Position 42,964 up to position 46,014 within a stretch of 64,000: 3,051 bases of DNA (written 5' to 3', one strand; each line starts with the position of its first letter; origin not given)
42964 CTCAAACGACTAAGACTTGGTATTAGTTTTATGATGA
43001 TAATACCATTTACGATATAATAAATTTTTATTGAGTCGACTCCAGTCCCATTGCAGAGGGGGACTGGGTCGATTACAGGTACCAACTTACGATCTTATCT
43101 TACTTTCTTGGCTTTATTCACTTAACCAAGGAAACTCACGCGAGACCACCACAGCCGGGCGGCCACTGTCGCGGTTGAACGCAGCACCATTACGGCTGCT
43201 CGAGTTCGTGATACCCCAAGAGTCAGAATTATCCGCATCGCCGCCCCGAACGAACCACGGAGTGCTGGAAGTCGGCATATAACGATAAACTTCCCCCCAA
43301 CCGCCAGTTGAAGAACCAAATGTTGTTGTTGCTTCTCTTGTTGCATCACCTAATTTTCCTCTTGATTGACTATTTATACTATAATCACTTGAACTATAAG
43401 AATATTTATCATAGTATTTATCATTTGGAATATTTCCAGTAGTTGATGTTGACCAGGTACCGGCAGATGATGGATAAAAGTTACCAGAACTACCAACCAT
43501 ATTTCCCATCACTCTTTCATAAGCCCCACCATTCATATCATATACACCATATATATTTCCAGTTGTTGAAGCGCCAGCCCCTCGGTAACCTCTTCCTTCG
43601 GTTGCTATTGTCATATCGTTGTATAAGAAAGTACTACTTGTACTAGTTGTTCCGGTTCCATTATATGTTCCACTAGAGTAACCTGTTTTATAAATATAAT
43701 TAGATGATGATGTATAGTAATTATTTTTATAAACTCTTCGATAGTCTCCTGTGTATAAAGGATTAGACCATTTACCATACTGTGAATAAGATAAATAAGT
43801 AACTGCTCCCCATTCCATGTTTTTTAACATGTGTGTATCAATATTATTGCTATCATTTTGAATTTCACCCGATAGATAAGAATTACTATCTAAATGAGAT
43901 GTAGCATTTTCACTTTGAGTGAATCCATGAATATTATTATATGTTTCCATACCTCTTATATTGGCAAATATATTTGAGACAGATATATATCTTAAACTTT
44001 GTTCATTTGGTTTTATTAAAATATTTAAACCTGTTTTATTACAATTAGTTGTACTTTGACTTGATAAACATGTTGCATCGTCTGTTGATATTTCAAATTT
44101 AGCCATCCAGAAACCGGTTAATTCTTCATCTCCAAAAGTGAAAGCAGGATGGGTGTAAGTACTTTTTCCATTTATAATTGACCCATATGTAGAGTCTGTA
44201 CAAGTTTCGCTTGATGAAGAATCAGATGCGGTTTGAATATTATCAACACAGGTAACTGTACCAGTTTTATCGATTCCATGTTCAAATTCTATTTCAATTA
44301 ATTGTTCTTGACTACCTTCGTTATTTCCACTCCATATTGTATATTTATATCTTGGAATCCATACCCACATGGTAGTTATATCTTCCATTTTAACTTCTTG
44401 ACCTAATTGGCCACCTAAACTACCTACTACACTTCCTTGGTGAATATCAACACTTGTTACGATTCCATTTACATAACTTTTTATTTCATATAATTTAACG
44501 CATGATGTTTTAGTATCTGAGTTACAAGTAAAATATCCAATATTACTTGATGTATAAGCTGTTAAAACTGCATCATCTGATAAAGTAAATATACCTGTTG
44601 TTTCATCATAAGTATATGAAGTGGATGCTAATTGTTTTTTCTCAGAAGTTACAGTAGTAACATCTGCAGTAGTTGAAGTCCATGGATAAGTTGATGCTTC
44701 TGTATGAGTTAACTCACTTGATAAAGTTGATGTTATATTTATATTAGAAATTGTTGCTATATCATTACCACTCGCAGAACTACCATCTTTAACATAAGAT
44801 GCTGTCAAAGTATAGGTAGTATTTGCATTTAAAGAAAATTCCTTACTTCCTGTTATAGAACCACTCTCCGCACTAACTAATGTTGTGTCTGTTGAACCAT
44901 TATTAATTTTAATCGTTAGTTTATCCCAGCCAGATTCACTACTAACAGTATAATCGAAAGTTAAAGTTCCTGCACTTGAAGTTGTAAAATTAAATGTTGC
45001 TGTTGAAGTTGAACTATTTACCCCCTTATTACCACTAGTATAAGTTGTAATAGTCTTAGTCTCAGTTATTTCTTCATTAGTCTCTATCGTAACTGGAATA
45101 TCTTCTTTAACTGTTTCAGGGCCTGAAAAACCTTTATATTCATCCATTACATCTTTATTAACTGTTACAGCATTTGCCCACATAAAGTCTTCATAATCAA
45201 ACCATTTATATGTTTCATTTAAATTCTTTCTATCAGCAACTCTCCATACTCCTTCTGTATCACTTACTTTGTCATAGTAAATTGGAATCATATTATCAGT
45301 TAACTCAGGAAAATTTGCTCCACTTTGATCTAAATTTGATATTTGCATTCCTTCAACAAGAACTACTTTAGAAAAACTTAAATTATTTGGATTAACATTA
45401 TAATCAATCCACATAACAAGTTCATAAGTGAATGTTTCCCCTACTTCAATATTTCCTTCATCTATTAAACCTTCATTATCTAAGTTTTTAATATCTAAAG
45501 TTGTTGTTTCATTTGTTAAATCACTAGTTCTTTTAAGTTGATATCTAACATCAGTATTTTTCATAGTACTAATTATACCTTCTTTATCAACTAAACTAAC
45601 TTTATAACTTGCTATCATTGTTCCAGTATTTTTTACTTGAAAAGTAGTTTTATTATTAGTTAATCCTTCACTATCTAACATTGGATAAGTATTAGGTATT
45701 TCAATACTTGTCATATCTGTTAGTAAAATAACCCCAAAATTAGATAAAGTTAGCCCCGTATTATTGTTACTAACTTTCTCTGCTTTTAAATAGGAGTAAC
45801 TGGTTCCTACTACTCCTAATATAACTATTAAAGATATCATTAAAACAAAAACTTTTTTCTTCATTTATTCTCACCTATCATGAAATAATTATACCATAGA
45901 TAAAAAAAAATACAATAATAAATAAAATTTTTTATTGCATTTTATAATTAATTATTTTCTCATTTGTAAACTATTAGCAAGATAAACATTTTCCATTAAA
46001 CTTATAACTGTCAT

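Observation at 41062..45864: Complete chromosomal diversity-generating retroelement (RT + Avd + 144-bp TR/VR) acting on a 916-aa secreted protein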

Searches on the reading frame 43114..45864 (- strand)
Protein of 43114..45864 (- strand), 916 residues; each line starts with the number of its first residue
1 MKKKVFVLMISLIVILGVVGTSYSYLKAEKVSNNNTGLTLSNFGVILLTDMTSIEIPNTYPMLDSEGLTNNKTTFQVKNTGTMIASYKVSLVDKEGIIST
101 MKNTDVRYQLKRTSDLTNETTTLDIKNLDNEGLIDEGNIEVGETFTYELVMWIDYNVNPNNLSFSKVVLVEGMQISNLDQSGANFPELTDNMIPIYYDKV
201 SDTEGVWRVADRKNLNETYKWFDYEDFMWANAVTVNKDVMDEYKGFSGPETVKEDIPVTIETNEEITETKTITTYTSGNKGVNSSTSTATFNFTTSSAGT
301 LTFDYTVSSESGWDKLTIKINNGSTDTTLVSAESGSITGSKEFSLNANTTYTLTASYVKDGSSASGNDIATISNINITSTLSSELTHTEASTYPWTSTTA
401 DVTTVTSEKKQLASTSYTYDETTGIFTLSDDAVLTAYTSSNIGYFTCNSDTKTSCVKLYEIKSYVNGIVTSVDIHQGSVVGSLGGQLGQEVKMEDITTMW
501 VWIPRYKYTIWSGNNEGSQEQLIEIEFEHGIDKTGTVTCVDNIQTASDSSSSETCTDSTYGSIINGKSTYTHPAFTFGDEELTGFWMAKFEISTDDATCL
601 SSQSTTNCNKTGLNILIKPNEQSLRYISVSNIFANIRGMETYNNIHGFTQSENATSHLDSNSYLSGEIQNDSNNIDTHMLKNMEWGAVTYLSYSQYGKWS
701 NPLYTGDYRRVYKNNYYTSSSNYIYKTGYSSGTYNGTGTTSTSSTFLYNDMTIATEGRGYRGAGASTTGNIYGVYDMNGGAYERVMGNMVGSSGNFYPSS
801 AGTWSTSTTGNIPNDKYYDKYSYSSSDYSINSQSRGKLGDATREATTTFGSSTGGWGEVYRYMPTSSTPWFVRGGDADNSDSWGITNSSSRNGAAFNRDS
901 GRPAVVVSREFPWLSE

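Call 4: search_protein_families(library=pfam, proteins=[window:43114-45864:-], max_evalue=0.01)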
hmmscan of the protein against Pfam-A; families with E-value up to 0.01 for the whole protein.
window:43114-45864:- (916 aa): 0 families

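Call 5: search_protein_families(library=ncbifam, proteins=[window:43114-45864:-], max_evalue=0.01)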
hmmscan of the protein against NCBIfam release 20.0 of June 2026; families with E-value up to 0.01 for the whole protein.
window:43114-45864:- (916 aa): 0 families

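Call 10: search_solved_structures(query=window:43114-45864:-, max_evalue=1, show_alignments=2)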
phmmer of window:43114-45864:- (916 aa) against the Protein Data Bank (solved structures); distinct sequences matched with E-value up to 1: 1.
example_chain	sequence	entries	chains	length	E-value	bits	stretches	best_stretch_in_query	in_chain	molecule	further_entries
9gtr_q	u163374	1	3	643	0.079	14.5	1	309-358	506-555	Gp5/Type VI secretion system Vgr protein OB-fold domain-containing protein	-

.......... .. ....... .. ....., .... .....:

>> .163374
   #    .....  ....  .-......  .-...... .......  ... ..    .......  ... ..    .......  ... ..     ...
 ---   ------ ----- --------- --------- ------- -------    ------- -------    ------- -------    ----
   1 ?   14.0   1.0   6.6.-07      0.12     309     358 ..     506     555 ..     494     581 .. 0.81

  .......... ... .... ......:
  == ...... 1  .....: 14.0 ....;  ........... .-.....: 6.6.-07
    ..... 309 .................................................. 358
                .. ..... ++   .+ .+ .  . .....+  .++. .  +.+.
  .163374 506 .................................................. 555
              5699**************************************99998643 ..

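Call 12: find_homologous_proteins(query=window:43114-45864:-, max_evalue=0.001)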
Query window:43114-45864:- (916 aa): 249 proteins with E <= 0.001 among 8000 candidates; the best 120 are listed.
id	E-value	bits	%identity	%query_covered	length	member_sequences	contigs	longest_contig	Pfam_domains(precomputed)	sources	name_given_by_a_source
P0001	0.0e+0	1296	81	79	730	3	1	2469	-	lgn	-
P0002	0.0e+0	1291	65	100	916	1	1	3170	-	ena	-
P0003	0.0e+0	1283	67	100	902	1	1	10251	-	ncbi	-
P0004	0.0e+0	1246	65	100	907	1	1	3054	-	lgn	-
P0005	0.0e+0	1242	66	100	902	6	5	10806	-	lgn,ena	-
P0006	0.0e+0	1238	65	100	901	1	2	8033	-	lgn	-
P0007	0.0e+0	1237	66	100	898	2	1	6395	-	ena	-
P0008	0.0e+0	1221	64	100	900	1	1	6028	-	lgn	-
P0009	0.0e+0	1220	64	100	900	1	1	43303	-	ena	-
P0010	0.0e+0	1214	64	100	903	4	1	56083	-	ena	-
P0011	0.0e+0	1201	64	99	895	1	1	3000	-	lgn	-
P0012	0.0e+0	1177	64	99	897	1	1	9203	-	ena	-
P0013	0.0e+0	1133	61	100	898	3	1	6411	-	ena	-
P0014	0.0e+0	1124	61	100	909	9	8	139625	-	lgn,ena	-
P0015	0.0e+0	1124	60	100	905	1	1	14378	-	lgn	-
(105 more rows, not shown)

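Call 16: find_related_loci(query=A1, collection=genome_contigs, flank=7000)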
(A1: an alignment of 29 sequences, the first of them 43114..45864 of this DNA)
Query A1 (916 aa) in genome_contigs; peptide patterns used: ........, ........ (x = any residue, [..] = any of these).
169 stretches matched a pattern; 122 encode a relative of the query (tblastn E <= 1e-3); the best 80 are kept; 79 distinct loci.
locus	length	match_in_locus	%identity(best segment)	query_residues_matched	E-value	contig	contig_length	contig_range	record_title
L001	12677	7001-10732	60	1-916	0e+0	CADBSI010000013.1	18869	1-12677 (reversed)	MAG: uncultured Erysipelotrichaceae bacterium isolate RUG14259 genome assembly, contig: RUG14259_asm_13, whole genome sh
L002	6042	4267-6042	71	1-594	0e+0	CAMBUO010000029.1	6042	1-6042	MAG: uncultured Clostridia bacterium isolate SRR17382098_bin.1_metaWRAP_v1.3_MAG genome assembly, contig: ERZ10544617.70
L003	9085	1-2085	65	209-914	0e+0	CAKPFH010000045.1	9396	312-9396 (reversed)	MAG: uncultured Bacilli bacterium isolate REFINED_METABAT215_TOP10_CONTIGS_1500_ASSEMBLY_K77_MERGED__Hadza_PheChl_Fiber-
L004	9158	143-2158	63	1-916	3e-151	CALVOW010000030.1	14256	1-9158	MAG: uncultured Bacilli bacterium isolate BRZ_ES__bin28 genome assembly, contig: BRZ_ES__NODE_5248_length_14256_cov_11.4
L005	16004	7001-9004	59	1-916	9e-147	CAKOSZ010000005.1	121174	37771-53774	MAG: uncultured Bacilli bacterium isolate REFINED_METABAT215_TOP10_CONTIGS_1500_ASSEMBLY_K77_MERGED__Hadza_MoBio_hadza-I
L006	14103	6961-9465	57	23-913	1e-147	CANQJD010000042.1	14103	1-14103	MAG: uncultured Bacilli bacterium isolate Lapin-032__bin104 genome assembly, contig: Lapin-032__NODE_6168_length_14103_c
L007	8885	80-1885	58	52-907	9e-146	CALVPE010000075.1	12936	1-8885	MAG: uncultured Bacilli bacterium isolate E02__bin214 genome assembly, contig: E02__k127_3599194, whole genome shotgun s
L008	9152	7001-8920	53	16-913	1e-145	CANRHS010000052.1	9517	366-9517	MAG: uncultured Bacilli bacterium isolate Lapin-023__bin34 genome assembly, contig: Lapin-023__NODE_9163_length_9517_cov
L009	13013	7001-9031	61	1-916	3e-142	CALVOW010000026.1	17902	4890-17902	MAG: uncultured Bacilli bacterium isolate BRZ_ES__bin28 genome assembly, contig: BRZ_ES__NODE_3993_length_17902_cov_11.6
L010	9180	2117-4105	56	1-914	2e-137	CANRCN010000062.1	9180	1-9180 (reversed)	MAG: uncultured Bacilli bacterium isolate Lapin-027__bin5 genome assembly, contig: Lapin-027__NODE_7867_length_9180_cov_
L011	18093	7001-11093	35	4-905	7e-130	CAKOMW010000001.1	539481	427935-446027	MAG: uncultured Bacilli bacterium isolate REFINED_METABAT215_TOP10_CONTIGS_1500_ASSEMBLY_K77_MERGED__Hadza_MoBio_hadza-A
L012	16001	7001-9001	59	1-913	1e-149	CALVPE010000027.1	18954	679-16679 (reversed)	MAG: uncultured Bacilli bacterium isolate E02__bin214 genome assembly, contig: E02__k127_6946884, whole genome shotgun s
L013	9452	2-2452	52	45-913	4e-125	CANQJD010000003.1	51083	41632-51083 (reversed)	MAG: uncultured Bacilli bacterium isolate Lapin-032__bin104 genome assembly, contig: Lapin-032__NODE_1132_length_51083_c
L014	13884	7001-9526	50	3-913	3e-124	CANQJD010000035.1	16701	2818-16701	MAG: uncultured Bacilli bacterium isolate Lapin-032__bin104 genome assembly, contig: Lapin-032__NODE_5102_length_16701_c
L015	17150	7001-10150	34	4-902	1e-121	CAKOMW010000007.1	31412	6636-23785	MAG: uncultured Bacilli bacterium isolate REFINED_METABAT215_TOP10_CONTIGS_1500_ASSEMBLY_K77_MERGED__Hadza_MoBio_hadza-A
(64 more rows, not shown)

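Call 21: find_encoding_contigs(protein=P0001, flank=6000, max_places=6)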
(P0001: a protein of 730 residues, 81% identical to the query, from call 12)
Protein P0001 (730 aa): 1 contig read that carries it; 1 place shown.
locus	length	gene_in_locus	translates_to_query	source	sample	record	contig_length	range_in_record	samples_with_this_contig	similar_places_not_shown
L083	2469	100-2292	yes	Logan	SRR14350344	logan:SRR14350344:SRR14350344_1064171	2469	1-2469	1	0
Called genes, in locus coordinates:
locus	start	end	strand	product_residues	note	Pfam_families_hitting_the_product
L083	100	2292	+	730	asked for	-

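Call 26: find_encoding_contigs(protein=P0003, flank=5000, max_places=2)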
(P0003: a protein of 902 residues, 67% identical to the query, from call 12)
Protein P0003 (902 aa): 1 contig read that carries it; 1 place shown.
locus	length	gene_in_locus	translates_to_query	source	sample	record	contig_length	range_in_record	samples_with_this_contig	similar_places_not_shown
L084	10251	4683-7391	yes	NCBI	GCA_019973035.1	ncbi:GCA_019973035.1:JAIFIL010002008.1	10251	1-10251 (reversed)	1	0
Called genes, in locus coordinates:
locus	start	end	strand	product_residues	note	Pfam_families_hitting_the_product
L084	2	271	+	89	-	?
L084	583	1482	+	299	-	PF00303:Thymidylat_synt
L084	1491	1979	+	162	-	PF00186:DHFR_1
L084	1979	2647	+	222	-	PF02223:Thymidylate_kin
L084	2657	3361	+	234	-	PF00696:AA_kinase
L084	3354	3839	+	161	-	-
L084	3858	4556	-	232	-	-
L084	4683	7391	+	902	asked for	-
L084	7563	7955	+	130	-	PF01624:MutS_I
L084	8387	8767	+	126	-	PF22296:bAvd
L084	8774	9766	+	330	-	PF00078:RVT_1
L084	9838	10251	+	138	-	?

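Call 27: find_encoding_contigs(protein=P0005, flank=5000, max_places=3)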
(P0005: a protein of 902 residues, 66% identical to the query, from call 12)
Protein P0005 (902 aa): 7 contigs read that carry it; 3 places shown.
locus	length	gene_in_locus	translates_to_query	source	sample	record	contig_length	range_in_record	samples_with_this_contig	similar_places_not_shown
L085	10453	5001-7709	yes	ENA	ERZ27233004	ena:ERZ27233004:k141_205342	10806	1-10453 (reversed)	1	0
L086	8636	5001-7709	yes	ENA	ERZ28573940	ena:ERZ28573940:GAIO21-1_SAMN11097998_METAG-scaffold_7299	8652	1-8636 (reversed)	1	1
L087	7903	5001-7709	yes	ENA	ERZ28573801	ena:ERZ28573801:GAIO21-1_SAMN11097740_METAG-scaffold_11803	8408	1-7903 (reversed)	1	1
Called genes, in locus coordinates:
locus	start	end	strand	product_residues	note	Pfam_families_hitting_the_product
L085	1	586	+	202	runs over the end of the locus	PF08011:PDDEXK_9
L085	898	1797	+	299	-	PF00303:Thymidylat_synt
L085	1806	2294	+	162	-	PF00186:DHFR_1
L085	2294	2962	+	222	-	PF02223:Thymidylate_kin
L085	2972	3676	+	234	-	PF00696:AA_kinase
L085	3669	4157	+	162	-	-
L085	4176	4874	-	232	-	-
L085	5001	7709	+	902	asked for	-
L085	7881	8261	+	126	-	PF01624:MutS_I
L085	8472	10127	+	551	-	PF09820:AAA-ATPase_like, PF08011:PDDEXK_9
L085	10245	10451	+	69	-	?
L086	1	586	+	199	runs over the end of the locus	?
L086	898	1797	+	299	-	PF00303:Thymidylat_synt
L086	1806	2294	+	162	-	PF00186:DHFR_1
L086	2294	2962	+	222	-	PF02223:Thymidylate_kin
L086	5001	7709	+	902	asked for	-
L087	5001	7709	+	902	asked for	-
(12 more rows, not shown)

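Call 28: find_encoding_contigs(protein=P0009, flank=5000, max_places=2)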
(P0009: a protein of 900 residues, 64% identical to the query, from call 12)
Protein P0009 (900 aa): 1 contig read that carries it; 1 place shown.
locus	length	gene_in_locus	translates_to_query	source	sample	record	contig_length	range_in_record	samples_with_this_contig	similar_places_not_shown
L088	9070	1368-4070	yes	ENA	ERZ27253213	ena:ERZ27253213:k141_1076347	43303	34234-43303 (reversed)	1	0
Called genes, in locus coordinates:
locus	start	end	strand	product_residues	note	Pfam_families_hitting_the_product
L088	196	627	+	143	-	-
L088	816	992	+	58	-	-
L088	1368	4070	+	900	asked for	-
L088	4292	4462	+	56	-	PF01624:MutS_I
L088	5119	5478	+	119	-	PF22296:bAvd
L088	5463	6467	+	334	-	PF00078:RVT_1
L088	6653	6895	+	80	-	-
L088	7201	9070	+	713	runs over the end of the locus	PF09371:Tex_N, PF22706:Tex_central_region, PF16921:Tex_YqgF, PF14635:HHH_7, PF12836:HHH_3, PF17674:HHH_9, PF00575:S1, PF23459:S1_RRP5, +1 more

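Call 29: find_encoding_contigs(protein=P0010, flank=5000, max_places=2)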
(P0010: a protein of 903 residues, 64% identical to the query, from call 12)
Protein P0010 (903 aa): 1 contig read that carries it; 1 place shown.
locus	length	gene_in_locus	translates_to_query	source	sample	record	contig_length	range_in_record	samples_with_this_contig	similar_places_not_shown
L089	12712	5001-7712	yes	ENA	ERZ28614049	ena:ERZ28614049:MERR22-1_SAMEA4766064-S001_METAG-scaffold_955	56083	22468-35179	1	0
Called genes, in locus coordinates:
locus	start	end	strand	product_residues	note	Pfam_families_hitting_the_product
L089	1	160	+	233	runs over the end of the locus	PF08032:SpoU_sub_bind, PF00588:SpoU_methylase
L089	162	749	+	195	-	PF04542:Sigma70_r2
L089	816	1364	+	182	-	-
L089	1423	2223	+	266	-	PF00005:ABC_tran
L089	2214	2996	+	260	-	-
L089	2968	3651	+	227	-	-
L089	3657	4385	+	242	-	PF01416:PseudoU_synth_1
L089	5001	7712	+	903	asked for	-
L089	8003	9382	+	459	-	PF01336:tRNA_anti-codon, PF00152:tRNA-synt_2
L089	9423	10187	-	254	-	PF00072:Response_reg, PF08769:Spo0A_C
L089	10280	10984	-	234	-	PF00121:TIM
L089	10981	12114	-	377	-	PF06925:MGDG_synth, PF02350:Epimerase_2 (weak), PF00534:Glycos_transf_1, PF04101:Glyco_tran_28_C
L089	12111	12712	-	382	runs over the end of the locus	PF00162:PGK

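Call 60: find_encoding_contigs(protein=window:43114-45864:-, flank=1500, max_places=10)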
Protein window:43114-45864:- (916 aa): 3 contigs read that carry it; 1 place shown.
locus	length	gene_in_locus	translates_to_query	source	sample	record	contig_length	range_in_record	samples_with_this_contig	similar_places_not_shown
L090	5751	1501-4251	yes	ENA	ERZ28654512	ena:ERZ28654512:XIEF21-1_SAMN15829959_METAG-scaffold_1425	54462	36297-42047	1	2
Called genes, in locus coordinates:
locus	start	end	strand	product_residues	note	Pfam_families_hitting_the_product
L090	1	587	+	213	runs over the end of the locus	PF01863:YgjP-like, PF10263:SprT-like (weak), PF08325:WLM (weak)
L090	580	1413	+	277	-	PF00763:THF_DHG_CYH, PF02882:THF_DHG_CYH_C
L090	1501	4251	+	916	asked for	-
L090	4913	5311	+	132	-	PF22296:bAvd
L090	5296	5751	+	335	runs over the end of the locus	PF00078:RVT_1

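Call 87: search_protein_families(library=phrogs, proteins=[window:43114-45864:-], max_evalue=0.001)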
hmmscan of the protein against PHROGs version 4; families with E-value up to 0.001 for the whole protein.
window:43114-45864:- (916 aa): 0 families

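Call 96: list_cluster_members(proteins=[window:43114-45864:-, window:41062-42069:-])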
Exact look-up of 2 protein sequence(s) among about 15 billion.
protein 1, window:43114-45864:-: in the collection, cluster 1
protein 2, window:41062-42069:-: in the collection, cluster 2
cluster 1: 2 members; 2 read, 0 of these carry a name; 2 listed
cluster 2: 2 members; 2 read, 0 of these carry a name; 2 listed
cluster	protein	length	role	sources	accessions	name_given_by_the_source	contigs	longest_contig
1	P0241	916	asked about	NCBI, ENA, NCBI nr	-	-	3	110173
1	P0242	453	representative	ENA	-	-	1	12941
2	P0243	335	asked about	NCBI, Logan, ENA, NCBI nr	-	-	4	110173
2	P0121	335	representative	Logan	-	-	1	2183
